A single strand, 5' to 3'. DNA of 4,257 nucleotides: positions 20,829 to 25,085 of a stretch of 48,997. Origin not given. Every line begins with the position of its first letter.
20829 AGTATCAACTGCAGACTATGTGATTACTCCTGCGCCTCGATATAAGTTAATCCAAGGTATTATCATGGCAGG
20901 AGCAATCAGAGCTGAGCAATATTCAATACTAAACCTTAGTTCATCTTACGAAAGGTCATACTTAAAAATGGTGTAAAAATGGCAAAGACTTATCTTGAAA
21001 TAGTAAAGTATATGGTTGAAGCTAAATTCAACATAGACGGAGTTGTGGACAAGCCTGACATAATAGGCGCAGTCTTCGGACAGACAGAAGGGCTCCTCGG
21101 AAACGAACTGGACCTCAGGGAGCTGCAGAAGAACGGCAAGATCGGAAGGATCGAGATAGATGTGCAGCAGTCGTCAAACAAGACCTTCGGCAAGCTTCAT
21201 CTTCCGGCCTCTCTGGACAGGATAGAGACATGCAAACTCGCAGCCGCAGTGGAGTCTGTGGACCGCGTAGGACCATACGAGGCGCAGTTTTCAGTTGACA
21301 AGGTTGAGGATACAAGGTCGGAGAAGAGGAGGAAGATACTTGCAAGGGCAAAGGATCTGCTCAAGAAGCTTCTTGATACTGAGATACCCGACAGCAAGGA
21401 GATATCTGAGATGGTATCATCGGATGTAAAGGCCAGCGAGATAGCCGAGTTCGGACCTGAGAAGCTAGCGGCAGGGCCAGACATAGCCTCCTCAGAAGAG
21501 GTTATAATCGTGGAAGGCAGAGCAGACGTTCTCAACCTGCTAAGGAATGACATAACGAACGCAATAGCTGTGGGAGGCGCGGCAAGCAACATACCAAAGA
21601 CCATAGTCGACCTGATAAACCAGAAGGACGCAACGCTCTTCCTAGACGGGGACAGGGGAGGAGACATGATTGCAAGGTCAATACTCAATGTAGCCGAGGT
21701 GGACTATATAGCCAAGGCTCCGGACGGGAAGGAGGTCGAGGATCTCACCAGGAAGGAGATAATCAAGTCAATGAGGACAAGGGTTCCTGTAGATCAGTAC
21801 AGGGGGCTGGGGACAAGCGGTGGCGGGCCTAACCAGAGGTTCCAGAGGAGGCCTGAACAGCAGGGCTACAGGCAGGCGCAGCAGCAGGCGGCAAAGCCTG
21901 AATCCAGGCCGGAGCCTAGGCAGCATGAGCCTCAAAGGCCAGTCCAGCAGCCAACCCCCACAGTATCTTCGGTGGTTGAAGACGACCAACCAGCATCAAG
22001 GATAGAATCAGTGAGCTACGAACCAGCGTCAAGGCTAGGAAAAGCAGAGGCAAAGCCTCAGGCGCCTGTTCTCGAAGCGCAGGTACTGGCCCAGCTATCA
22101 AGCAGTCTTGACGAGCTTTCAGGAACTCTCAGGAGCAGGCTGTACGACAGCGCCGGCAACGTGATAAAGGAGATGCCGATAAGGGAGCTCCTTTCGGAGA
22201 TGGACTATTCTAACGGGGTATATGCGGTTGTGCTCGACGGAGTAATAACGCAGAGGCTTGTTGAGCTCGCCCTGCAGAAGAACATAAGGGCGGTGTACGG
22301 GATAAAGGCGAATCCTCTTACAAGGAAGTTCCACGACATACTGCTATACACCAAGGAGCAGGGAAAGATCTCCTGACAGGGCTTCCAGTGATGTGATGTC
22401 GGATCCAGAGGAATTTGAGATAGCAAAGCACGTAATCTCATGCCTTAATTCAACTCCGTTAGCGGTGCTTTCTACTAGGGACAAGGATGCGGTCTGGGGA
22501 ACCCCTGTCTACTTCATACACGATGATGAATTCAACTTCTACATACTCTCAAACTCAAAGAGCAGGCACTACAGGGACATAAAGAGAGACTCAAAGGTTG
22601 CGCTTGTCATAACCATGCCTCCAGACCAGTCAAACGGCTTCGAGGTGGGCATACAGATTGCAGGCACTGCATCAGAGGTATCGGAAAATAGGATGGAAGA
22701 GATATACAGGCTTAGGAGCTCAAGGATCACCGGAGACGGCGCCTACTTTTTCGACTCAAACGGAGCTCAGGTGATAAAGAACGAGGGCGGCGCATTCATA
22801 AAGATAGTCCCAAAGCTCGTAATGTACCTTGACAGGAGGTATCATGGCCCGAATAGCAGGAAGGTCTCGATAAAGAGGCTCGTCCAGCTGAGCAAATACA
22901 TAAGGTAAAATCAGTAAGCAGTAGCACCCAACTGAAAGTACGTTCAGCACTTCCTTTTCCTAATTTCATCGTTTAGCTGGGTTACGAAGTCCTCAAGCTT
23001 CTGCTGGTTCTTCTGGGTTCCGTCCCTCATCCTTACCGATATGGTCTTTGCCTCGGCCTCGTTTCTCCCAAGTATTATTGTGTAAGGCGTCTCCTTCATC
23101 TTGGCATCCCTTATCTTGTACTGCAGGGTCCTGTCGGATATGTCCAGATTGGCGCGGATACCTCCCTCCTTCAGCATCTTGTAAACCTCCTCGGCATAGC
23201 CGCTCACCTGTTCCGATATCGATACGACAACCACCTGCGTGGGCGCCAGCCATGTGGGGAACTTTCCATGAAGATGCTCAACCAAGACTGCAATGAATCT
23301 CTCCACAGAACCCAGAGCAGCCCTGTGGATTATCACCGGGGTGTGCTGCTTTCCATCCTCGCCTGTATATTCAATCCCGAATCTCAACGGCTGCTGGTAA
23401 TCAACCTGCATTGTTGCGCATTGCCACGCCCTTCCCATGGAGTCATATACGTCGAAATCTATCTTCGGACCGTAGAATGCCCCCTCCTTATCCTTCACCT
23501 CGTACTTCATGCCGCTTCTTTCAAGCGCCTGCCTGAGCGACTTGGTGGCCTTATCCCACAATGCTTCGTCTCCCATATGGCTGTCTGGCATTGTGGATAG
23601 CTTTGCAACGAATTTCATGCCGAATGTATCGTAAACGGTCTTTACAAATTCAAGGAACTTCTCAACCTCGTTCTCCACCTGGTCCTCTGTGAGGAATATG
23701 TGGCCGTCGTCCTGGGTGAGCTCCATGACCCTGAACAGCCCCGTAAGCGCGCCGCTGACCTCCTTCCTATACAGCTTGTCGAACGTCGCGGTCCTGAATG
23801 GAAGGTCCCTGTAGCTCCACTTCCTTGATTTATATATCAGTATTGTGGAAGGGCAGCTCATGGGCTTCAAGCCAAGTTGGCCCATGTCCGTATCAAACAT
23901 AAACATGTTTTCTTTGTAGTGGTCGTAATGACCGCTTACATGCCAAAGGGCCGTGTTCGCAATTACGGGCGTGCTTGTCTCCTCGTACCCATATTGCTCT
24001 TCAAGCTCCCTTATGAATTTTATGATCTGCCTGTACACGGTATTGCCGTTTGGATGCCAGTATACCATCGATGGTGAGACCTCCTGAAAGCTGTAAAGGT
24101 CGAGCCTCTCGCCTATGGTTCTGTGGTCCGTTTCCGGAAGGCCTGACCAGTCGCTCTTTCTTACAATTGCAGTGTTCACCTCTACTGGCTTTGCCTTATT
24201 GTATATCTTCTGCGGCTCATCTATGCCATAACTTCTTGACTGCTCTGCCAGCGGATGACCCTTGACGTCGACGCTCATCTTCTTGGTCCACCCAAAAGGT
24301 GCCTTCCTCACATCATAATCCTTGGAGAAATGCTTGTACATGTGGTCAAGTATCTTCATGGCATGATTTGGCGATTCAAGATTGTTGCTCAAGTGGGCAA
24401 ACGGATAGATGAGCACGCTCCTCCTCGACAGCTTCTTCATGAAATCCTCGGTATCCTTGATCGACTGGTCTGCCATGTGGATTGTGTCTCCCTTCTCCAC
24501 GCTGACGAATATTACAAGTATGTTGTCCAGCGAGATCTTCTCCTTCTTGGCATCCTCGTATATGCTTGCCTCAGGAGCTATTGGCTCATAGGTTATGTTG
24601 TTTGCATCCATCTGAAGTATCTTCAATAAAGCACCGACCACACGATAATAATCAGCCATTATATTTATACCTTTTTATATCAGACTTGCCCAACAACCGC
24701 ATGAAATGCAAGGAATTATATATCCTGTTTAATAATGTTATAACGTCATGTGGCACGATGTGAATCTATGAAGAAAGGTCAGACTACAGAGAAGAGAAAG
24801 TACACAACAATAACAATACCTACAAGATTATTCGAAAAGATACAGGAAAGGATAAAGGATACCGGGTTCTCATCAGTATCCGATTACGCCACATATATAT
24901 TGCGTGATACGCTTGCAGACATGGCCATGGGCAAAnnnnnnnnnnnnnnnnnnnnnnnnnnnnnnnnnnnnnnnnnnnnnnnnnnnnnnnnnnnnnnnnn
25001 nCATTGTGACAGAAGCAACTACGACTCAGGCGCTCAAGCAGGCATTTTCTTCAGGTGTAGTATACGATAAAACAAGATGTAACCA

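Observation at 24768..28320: An RHH regulator, CysD and a CysH-fold paralog in one locus all end in the same KLR[AE]LGY tail, next to a CysN-type GTPase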

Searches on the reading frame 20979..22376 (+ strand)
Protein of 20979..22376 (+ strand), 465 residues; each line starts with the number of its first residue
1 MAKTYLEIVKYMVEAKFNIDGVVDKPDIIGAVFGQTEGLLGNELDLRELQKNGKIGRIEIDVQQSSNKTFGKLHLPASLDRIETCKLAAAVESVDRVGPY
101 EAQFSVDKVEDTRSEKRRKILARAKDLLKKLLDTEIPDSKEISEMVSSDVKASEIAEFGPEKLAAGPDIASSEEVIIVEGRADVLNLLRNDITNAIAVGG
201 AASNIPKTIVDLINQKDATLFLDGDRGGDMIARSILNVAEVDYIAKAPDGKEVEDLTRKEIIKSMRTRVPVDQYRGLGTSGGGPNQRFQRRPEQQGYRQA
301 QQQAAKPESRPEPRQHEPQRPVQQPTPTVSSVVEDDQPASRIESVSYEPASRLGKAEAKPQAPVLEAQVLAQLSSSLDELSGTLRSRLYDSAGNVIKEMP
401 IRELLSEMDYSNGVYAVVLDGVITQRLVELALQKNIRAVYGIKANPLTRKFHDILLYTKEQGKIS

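Call 3: search_protein_families(library=pfam, proteins=[window:20979-22376:+], max_evalue=0.01)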
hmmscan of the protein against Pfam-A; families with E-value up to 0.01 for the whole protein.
window:20979-22376:+ (465 aa): 3 families
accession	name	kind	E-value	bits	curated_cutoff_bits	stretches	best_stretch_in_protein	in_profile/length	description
PF13662.12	Toprim_4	-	1.4e-08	35.2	25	1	174-237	2-72/85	Toprim domain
PF01751.28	Toprim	-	4.7e-07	30.3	23.1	1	174-249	1-89/96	Toprim domain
PF13155.12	Toprim_2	-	3.9e-06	27.6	22.1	1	176-255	1-86/88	Toprim-like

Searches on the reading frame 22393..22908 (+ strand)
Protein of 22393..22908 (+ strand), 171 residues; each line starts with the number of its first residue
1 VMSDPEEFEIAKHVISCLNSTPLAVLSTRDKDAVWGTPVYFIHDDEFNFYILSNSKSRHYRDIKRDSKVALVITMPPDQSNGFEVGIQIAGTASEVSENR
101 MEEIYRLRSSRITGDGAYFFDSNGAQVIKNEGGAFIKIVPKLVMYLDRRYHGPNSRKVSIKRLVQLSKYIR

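Call 3: search_protein_families(library=pfam, proteins=[window:22393-22908:+], max_evalue=0.01)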
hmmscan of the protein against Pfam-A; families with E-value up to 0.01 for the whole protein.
window:22393-22908:+ (171 aa): 2 families
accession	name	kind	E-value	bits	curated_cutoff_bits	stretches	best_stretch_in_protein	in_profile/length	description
PF01243.27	PNPOx_N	-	3.5e-12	47.2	28.1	1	16-136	7-109/120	Pyridoxamine 5'-phosphate oxidase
PF12900.13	Pyridox_ox_2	-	0.0017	18.8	27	1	14-100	5-94/140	Pyridoxamine 5'-phosphate oxidase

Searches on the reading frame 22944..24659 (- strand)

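Call 3: search_protein_families(library=pfam, proteins=[window:22944-24659:-], max_evalue=0.01)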
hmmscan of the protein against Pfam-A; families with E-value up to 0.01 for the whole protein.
window:22944-24659:- (571 aa): 3 families
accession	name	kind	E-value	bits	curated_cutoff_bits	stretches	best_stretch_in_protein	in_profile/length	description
PF00587.30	tRNA-synt_2b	-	3.6e-41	141.6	29.3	1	260-462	9-178/179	tRNA synthetase class II core domain (G, H, P, S and T)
PF08915.16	tRNA-Thr_ED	-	9.1e-38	129.9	30.2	1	12-143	1-136/137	Archaea-specific editing domain of threonyl-tRNA synthetase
PF03129.25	HGTP_anticodon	-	3.1e-22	79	21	1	475-563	1-92/94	Anticodon binding domain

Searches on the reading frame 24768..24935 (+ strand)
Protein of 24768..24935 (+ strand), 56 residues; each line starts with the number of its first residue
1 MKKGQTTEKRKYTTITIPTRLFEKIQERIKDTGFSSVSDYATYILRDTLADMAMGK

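Call 83: search_protein_representatives(protein=window:24768-24935:+)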
Query: 56 residues. Proteins with E-value up to 0.001 (for the whole library): 150; up to 1e-10: 4; up to 1e-30: 0. The best 150 are listed.
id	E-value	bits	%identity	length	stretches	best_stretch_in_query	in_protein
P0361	2.4e-12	61.6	67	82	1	8-55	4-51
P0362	4.4e-12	60.8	64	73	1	6-52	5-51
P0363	1.2e-11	59.5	60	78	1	6-52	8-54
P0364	6.1e-11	57.3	60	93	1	8-55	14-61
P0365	1.5e-10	56.1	57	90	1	1-51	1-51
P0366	2.3e-10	55.5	57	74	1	7-53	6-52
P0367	2.5e-10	55.4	56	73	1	9-56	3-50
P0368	3.0e-10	55.1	57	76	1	3-53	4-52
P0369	5.4e-10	54.3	53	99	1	8-52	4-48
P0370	1.1e-09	53.4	57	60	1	8-51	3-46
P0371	2.3e-09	52.4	57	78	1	9-52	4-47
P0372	2.4e-09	52.3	37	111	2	8-49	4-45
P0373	4.1e-09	51.6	57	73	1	3-48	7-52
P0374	4.5e-09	51.5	56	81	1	6-50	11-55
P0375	6.4e-09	51.0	60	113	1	10-52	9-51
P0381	1.3e-08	50.1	51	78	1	6-52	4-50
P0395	2.9e-07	45.9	48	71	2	10-51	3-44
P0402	9.9e-07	44.2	53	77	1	7-51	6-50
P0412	2.6e-06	43.0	48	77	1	6-49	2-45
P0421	7.9e-06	41.4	44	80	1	9-51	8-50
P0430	1.6e-05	40.5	44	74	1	8-52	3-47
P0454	7.2e-05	38.5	49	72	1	13-53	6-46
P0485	3.2e-04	36.5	43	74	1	9-52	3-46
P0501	7.8e-04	35.3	43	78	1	5-51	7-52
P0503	8.7e-04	35.1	40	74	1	9-51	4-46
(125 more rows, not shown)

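Call 85: list_cluster_members(proteins=[P0381, P0402, P0412, P0421, P0430, P0454, P0485, P0501, P0503, P0395])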
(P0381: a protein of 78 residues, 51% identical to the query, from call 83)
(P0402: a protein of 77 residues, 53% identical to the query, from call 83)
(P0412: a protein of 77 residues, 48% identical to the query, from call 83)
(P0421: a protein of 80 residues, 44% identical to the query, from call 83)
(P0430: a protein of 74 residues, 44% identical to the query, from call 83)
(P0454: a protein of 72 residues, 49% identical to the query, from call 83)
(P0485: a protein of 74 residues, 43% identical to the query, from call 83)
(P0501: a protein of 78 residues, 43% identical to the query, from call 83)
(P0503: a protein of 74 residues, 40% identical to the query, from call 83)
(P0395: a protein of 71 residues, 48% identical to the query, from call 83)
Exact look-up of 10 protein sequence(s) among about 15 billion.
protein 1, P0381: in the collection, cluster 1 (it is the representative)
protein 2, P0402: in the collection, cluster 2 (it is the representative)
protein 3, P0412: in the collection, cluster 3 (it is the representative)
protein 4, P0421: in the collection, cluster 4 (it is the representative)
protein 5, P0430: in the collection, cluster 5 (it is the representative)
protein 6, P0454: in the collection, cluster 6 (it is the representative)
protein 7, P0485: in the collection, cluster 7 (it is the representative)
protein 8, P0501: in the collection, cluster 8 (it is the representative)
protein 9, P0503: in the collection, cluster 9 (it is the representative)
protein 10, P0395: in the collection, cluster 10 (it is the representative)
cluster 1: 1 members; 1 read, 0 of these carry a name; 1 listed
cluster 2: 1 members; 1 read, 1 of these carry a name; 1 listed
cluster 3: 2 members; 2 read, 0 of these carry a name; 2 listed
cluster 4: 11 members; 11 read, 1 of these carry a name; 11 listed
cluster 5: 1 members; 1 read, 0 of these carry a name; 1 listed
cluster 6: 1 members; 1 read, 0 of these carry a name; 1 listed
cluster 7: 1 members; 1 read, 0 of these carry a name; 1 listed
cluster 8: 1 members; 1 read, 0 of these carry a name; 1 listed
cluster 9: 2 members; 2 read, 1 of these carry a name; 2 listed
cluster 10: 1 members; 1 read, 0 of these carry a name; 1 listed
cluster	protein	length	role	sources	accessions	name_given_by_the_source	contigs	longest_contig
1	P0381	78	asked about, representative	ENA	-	-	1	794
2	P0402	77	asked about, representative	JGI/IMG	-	metal-responsive CopG/Arc/MetJ family transcriptional regulator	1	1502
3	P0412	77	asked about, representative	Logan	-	-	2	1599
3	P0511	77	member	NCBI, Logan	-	-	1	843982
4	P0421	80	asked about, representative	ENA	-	-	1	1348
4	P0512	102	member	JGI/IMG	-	hypothetical protein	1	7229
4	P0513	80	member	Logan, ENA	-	-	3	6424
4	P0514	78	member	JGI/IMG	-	-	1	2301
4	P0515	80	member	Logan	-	-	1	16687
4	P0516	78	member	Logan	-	-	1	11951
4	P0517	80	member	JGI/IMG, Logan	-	-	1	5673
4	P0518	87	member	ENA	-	-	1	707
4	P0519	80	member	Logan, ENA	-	-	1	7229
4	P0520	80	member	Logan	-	-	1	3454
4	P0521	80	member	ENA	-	-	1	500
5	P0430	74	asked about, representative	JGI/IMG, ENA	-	-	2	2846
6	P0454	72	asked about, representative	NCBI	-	-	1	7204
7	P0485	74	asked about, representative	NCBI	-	-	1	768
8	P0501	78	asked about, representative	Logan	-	-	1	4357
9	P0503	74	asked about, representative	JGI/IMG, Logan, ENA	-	Arc/MetJ-type ribon-helix-helix transcriptional regulator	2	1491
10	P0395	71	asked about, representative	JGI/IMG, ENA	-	-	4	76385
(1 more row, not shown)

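Call 86: find_encoding_contigs(protein=P0511, flank=7000, max_places=1)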
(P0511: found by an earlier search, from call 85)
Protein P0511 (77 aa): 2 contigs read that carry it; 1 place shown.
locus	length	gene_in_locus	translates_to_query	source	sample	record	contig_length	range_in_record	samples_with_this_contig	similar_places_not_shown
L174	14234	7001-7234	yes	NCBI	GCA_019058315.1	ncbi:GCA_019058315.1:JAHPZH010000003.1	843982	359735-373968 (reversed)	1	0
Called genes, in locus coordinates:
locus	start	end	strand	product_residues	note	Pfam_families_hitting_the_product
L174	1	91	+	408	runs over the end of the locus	PF02005:TRM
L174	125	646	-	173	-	PF03266:NTPase_1, PF13401:AAA_22 (weak)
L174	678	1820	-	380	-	PF13484:Fer4_16 (faint), PF12797:Fer4_2 (faint), PF13237:Fer4_10, PF14697:Fer4_21, PF12838:Fer4_7, PF13187:Fer4_9, PF25160:LdpA_Fe-S-bd (weak), PF00037:Fer4, +1 more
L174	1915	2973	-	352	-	PF26553:PDDEXK_19, PF01381:HTH_3 (weak)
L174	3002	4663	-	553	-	PF01642:MM_CoA_mutase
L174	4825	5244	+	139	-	PF02310:B12-binding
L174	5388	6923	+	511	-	PF00884:Sulfatase, PF01663:Phosphodiest (faint), PF02995:DUF229 (weak), PF16347:SGSH_C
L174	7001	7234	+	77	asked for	-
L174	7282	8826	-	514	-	PF00884:Sulfatase, PF01663:Phosphodiest (faint), PF16347:SGSH_C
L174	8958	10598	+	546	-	PF13522:GATase_6, PF13537:GATase_7, PF00733:Asn_synthase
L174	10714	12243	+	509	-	PF11948:DUF3465 (faint), PF06739:SBBP (faint)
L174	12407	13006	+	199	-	PF02525:Flavodoxin_2, PF03358:FMN_red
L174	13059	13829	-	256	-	PF12698:ABC2_membrane_3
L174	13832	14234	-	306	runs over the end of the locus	PF00005:ABC_tran, PF13304:AAA_21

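Call 87: find_encoding_contigs(protein=P0395, flank=7000, max_places=1)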
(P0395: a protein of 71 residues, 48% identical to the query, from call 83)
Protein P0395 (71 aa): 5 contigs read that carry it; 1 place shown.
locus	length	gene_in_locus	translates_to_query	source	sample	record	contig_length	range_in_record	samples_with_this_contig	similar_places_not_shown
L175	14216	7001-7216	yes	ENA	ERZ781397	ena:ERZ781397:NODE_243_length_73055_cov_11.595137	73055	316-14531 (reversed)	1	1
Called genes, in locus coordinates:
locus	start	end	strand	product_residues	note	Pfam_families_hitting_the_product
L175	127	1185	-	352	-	PF00009:GTP_EFTU (weak), PF00350:Dynamin_N (weak), PF01926:MMR_HSR1, PF02421:FeoB_N, PF03193:RsgA_GTPase (faint), PF10662:PduV-EutP (weak), PF07650:KH_2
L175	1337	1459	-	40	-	-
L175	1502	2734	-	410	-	PF01595:CNNM (weak), PF00571:CBS, PF03471:CorC_HlyC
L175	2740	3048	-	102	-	PF02130:YbeY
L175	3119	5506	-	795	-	PF07697:7TMR-HDED, PF07698:7TM-7TMR_HD, PF01966:HD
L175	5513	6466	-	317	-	PF02562:PhoH, PF13604:AAA_30 (faint)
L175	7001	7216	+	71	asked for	-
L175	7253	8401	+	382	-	PF14306:PUA_2, PF01747:ATP-sulfurylase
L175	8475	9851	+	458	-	PF01663:Phosphodiest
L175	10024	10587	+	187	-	PF01583:APS_kinase, PF08433:KTI12, PF13671:AAA_33 (weak)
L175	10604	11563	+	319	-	PF01073:3Beta_HSD, PF01370:Epimerase, PF02719:Polysacc_synt_2, PF04321:RmlD_sub_bind, PF05368:NmrA (weak), PF07993:NAD_binding_4, PF13460:NAD_binding_10, PF16363:GDP_Man_Dehyd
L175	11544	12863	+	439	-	PF03446:NAD_binding_2, PF03721:UDPG_MGDP_dh_N, PF00984:UDPG_MGDP_dh, PF03720:UDPG_MGDP_dh_C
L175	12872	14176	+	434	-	PF03446:NAD_binding_2 (weak), PF03721:UDPG_MGDP_dh_N, PF03807:F420_oxidored (weak), PF00984:UDPG_MGDP_dh, PF03720:UDPG_MGDP_dh_C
